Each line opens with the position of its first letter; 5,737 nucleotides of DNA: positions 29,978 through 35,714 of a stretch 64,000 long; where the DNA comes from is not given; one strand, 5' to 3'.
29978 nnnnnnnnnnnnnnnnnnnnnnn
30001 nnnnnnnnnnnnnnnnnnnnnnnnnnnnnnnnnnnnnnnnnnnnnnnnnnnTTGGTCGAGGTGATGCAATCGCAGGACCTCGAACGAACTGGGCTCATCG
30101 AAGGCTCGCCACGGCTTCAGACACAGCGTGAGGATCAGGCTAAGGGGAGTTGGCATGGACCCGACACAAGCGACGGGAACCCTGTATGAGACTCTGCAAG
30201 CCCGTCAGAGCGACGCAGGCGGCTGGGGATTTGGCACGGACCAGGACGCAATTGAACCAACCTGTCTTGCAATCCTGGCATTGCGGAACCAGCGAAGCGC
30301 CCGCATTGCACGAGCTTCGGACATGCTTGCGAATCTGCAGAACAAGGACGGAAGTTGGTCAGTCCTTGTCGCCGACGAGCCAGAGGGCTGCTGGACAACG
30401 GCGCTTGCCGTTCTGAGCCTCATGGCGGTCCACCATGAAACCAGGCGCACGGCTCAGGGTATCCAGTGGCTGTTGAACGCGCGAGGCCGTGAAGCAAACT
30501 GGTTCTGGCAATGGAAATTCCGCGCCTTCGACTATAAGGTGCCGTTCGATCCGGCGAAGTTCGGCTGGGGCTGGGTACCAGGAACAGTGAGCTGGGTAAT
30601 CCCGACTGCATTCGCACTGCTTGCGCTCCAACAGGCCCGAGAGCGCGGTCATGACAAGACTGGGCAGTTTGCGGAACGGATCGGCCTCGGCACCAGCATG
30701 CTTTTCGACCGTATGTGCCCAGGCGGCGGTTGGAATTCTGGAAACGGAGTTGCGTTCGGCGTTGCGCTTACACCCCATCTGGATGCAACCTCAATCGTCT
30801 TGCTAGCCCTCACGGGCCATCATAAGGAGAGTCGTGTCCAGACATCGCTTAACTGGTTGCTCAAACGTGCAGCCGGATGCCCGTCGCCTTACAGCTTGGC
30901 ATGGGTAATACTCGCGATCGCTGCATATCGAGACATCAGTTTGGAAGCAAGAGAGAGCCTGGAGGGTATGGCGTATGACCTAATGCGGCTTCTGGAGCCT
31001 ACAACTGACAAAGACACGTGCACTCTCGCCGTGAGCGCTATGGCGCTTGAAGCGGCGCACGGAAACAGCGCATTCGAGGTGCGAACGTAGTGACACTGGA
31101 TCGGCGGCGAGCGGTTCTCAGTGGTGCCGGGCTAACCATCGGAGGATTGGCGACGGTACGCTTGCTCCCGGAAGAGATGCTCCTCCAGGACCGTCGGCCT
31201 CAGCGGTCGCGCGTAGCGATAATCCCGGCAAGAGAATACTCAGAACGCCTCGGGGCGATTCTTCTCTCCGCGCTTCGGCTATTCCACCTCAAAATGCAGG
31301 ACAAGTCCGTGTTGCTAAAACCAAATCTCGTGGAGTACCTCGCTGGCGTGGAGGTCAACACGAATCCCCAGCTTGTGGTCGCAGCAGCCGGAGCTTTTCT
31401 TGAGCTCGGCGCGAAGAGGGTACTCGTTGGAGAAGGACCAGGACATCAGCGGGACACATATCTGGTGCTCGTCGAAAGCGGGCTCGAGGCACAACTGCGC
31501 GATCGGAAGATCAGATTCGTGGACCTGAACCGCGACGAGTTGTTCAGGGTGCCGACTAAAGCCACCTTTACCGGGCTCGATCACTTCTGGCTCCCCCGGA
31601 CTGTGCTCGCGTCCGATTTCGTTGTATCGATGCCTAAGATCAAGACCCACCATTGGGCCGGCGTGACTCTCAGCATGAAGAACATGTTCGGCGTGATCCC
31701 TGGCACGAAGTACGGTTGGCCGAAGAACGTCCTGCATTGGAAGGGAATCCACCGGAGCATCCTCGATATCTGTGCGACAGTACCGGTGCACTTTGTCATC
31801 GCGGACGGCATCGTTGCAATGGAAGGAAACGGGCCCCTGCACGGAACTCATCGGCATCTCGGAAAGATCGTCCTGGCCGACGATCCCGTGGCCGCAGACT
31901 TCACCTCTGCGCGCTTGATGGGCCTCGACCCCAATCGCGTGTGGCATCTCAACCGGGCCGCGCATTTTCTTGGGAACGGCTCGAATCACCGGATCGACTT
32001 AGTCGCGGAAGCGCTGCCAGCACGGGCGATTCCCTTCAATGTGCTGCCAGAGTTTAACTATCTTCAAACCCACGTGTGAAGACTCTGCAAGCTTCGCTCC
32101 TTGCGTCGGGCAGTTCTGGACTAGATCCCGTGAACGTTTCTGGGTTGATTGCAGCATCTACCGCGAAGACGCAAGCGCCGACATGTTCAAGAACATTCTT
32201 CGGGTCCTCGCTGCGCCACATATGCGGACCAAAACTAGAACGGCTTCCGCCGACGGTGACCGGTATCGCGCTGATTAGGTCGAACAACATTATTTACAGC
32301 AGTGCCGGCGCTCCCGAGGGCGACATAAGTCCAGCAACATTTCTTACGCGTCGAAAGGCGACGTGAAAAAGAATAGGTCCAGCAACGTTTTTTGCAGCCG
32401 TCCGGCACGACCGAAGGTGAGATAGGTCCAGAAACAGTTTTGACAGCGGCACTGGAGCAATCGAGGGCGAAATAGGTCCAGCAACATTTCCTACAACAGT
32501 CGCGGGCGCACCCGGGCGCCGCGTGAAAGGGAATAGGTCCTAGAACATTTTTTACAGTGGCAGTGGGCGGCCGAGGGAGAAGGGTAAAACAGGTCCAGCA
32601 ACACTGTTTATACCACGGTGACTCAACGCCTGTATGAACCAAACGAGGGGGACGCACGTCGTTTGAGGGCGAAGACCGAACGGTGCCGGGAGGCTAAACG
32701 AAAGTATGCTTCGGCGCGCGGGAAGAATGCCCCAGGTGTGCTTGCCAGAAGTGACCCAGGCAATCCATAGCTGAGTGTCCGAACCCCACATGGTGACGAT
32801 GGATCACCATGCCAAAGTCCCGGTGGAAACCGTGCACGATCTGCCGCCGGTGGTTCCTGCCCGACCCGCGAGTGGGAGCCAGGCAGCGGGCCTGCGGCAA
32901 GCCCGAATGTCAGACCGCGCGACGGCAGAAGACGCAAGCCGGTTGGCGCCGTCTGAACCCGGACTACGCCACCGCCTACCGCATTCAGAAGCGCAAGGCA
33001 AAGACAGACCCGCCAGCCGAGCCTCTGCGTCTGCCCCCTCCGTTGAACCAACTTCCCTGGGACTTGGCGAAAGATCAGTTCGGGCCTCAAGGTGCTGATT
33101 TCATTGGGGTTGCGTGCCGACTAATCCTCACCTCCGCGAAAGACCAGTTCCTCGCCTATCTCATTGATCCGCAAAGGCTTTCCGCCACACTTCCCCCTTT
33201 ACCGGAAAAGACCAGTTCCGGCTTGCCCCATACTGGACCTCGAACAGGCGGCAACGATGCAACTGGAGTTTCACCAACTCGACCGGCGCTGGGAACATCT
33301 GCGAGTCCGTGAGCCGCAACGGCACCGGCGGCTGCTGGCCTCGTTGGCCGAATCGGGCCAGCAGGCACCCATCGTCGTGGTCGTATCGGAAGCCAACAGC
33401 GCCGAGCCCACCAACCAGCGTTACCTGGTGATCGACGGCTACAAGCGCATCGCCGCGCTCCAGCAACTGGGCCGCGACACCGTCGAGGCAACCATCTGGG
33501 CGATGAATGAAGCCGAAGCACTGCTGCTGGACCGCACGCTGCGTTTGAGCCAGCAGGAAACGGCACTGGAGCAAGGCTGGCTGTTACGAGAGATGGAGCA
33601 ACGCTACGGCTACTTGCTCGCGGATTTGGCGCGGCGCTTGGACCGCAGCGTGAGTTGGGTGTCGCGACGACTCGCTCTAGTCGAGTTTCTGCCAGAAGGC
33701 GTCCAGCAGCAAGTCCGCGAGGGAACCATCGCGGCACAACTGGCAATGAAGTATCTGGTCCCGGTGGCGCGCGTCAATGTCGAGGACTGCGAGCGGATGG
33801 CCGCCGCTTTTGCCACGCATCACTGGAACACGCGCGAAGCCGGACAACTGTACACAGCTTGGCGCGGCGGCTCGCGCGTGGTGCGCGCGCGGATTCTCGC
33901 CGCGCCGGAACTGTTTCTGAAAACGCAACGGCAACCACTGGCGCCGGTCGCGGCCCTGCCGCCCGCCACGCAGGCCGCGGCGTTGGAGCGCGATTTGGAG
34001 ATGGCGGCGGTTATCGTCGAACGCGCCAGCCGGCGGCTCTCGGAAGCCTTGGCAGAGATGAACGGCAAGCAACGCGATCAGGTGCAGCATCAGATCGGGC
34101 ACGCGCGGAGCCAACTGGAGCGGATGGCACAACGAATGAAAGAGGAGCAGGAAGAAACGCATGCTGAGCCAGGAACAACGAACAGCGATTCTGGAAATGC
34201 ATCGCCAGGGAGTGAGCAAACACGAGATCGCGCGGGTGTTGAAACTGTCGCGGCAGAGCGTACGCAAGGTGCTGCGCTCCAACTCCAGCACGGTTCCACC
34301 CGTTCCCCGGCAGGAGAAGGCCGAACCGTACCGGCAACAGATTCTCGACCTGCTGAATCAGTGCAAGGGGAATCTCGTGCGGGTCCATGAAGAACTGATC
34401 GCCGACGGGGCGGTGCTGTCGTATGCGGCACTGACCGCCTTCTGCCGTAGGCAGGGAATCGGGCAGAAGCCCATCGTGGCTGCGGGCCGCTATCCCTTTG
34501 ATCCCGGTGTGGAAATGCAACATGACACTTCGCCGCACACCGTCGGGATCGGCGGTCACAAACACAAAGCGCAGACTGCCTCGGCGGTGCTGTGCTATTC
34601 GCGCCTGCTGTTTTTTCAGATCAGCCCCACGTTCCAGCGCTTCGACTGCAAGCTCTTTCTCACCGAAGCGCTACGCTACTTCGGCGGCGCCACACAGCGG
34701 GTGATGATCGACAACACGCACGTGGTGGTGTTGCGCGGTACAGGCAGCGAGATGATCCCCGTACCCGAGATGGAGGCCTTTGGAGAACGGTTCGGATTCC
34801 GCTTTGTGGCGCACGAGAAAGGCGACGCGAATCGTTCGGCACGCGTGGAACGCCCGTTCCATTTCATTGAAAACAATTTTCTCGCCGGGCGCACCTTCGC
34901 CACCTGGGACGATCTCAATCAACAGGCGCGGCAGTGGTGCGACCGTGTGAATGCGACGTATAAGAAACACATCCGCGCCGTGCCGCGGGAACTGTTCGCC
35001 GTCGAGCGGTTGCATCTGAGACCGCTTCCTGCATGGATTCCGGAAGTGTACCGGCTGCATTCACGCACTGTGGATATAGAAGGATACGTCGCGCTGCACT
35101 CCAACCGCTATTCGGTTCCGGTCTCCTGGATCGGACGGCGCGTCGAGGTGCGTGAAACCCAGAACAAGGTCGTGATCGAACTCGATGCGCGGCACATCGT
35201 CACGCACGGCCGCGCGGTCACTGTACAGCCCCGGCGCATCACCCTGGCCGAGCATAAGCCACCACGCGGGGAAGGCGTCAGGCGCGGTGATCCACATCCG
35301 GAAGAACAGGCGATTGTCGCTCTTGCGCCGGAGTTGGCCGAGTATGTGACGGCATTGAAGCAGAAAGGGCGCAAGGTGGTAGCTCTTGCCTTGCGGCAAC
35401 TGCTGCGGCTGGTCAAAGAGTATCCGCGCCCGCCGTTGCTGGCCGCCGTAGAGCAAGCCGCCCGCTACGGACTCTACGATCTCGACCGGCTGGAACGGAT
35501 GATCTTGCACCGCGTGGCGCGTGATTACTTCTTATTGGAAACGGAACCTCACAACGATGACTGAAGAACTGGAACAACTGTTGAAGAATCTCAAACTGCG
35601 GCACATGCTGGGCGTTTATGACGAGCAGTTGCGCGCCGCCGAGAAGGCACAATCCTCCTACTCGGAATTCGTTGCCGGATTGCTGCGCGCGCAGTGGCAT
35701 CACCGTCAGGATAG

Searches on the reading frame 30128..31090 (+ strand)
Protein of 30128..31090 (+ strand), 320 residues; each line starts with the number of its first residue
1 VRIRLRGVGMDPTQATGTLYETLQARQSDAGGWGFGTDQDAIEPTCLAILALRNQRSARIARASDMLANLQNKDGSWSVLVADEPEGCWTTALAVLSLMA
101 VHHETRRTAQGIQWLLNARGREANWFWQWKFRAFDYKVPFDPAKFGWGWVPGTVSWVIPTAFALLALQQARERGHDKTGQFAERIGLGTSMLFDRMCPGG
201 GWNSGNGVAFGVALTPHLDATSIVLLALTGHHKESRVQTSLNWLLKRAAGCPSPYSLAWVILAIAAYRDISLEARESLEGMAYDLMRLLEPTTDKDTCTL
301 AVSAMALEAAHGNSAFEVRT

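Call 3: search_protein_families(library=pfam, proteins=[window:30128-31090:+], max_evalue=0.01)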
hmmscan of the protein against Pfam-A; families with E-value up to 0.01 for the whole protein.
window:30128-31090:+ (320 aa): 2 families
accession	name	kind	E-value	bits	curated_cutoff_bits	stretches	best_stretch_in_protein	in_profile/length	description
PF13243.12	SQHop_cyclase_C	-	2.2e-05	24.1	26.1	1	23-125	168-284/319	Squalene-hopene cyclase C-terminal domain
PF00432.27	Prenyltrans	-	0.0032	17.4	26.5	0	47-117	136-207/304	Prenyltransferase alpha-alpha toroid domain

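Call 4: search_protein_families(library=ncbifam, proteins=[window:30128-31090:+], max_evalue=0.01)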
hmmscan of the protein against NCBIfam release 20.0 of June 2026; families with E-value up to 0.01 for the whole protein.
window:30128-31090:+ (320 aa): 3 families
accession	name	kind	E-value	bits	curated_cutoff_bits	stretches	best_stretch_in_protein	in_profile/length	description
NF053823.1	SCO2321_fam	equivalog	2.6e-05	23.3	300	0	47-125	52-138/405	SCO2321 family membrane protein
TIGR01507.1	hopene_cyclase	equivalog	0.00012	20.6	431.1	1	46-205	463-603/640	squalene--hopene cyclase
TIGR01787.1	squalene_cyclas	subfamily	0.00016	20.5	322.7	0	47-126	497-588/622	squalene/oxidosqualene cyclases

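Call 5: search_protein_families(library=padloc, proteins=[window:30128-31090:+], max_evalue=0.01)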
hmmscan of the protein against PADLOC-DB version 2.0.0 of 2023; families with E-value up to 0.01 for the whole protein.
window:30128-31090:+ (320 aa): 0 families

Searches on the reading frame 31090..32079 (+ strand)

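Call 3: search_protein_families(library=pfam, proteins=[window:31090-32079:+], max_evalue=0.01)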
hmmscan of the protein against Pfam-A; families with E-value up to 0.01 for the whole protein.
window:31090-32079:+ (329 aa): 1 family
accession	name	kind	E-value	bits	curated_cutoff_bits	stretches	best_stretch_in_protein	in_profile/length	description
PF04015.17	DUF362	-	2.3e-46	158.8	24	1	74-274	1-199/200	Domain of unknown function (DUF362)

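Call 4: search_protein_families(library=ncbifam, proteins=[window:31090-32079:+], max_evalue=0.01)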
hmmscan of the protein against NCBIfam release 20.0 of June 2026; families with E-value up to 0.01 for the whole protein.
window:31090-32079:+ (329 aa): 1 family
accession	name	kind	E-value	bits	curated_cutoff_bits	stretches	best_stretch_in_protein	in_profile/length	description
NF052623.1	Npun_F2552_fam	equivalog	6e-24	85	500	1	69-292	35-254/314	Npun_F2552 family protein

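Call 5: search_protein_families(library=padloc, proteins=[window:31090-32079:+], max_evalue=0.01)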
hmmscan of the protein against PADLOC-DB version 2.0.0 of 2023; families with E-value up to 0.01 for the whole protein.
window:31090-32079:+ (329 aa): 0 families

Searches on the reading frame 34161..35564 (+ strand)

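Call 49: search_protein_families(library=pfam, proteins=[window:34161-35564:+], max_evalue=0.0001)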
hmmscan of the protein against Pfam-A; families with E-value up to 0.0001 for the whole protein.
window:34161-35564:+ (467 aa): 3 families
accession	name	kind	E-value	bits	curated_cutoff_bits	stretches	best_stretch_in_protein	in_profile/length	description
PF22483.2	Mu-transpos_C_2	-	1e-13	51.2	27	1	289-354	1-66/73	Mu transposase, C-terminal domain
PF13936.12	HTH_38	-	2.2e-05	24.6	27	1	2-39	5-42/44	Helix-turn-helix domain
PF13384.12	HTH_23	-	3.1e-05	24.1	24.6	0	3-39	3-39/50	Homeodomain-like domain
